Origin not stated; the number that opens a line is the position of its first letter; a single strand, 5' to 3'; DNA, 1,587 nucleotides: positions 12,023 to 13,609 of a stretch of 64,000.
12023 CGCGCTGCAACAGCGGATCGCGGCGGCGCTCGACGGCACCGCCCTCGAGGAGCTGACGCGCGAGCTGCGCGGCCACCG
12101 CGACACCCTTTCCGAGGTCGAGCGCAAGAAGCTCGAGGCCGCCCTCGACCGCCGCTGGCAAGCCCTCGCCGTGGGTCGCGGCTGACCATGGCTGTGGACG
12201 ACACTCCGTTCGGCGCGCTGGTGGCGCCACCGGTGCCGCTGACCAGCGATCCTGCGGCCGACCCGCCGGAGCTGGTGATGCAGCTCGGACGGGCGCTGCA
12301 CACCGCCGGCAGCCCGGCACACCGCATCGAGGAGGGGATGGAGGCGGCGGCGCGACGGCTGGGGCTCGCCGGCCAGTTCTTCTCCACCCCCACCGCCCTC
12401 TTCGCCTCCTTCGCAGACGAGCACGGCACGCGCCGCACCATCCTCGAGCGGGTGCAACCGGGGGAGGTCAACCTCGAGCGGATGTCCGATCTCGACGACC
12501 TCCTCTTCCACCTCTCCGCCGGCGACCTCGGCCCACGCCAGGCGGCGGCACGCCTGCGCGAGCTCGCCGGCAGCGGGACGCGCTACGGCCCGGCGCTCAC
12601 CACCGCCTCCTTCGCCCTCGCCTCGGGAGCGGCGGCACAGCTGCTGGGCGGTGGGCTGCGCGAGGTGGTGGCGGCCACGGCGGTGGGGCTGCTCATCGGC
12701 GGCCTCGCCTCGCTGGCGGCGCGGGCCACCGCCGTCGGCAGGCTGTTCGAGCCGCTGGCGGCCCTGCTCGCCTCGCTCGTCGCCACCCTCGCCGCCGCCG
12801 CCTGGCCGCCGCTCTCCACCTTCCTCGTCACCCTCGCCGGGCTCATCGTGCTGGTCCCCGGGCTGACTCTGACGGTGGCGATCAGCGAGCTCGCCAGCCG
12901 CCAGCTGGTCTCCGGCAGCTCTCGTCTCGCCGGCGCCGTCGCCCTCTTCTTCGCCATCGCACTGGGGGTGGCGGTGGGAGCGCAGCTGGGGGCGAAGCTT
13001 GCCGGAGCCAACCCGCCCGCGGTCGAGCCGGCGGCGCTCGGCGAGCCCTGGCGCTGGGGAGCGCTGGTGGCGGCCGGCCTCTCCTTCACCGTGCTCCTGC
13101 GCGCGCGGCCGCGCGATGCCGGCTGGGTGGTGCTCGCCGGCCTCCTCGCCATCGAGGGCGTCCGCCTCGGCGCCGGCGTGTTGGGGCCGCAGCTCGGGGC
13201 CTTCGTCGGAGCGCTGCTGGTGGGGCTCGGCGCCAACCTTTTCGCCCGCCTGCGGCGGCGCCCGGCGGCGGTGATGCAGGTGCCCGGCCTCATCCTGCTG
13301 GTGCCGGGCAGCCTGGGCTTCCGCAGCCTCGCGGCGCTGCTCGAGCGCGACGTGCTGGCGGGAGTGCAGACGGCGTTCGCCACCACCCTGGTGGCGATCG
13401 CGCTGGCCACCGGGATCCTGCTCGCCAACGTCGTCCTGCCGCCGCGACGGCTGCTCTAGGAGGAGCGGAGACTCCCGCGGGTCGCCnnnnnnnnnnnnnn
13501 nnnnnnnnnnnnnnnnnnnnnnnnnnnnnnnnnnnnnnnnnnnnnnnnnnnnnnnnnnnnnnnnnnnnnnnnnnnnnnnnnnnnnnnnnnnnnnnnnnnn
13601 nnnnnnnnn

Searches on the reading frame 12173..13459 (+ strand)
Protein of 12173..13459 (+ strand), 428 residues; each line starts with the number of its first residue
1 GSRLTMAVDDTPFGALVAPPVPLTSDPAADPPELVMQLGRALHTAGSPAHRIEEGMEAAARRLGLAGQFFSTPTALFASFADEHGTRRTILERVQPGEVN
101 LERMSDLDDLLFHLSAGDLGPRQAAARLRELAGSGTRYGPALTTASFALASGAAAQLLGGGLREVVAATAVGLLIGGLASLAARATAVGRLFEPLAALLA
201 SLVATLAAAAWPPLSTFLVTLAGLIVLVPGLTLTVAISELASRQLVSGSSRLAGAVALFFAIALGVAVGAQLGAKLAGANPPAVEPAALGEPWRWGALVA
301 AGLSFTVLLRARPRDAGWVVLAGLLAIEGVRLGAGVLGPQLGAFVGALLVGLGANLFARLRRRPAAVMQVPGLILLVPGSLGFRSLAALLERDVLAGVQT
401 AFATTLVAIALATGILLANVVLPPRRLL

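Call 32: search_protein_families(library=pfam, proteins=[window:12173-13459:+], max_evalue=0.001)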
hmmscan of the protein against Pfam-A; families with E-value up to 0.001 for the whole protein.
window:12173-13459:+ (428 aa): 2 families
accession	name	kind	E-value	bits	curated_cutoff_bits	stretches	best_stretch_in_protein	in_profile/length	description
PF06738.18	ThrE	-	5.1e-60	203.4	26.3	2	34-272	2-240/241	Putative threonine/serine exporter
PF12821.13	ThrE_2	-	7.1e-20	72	27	1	301-420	8-128/129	Threonine/Serine exporter, ThrE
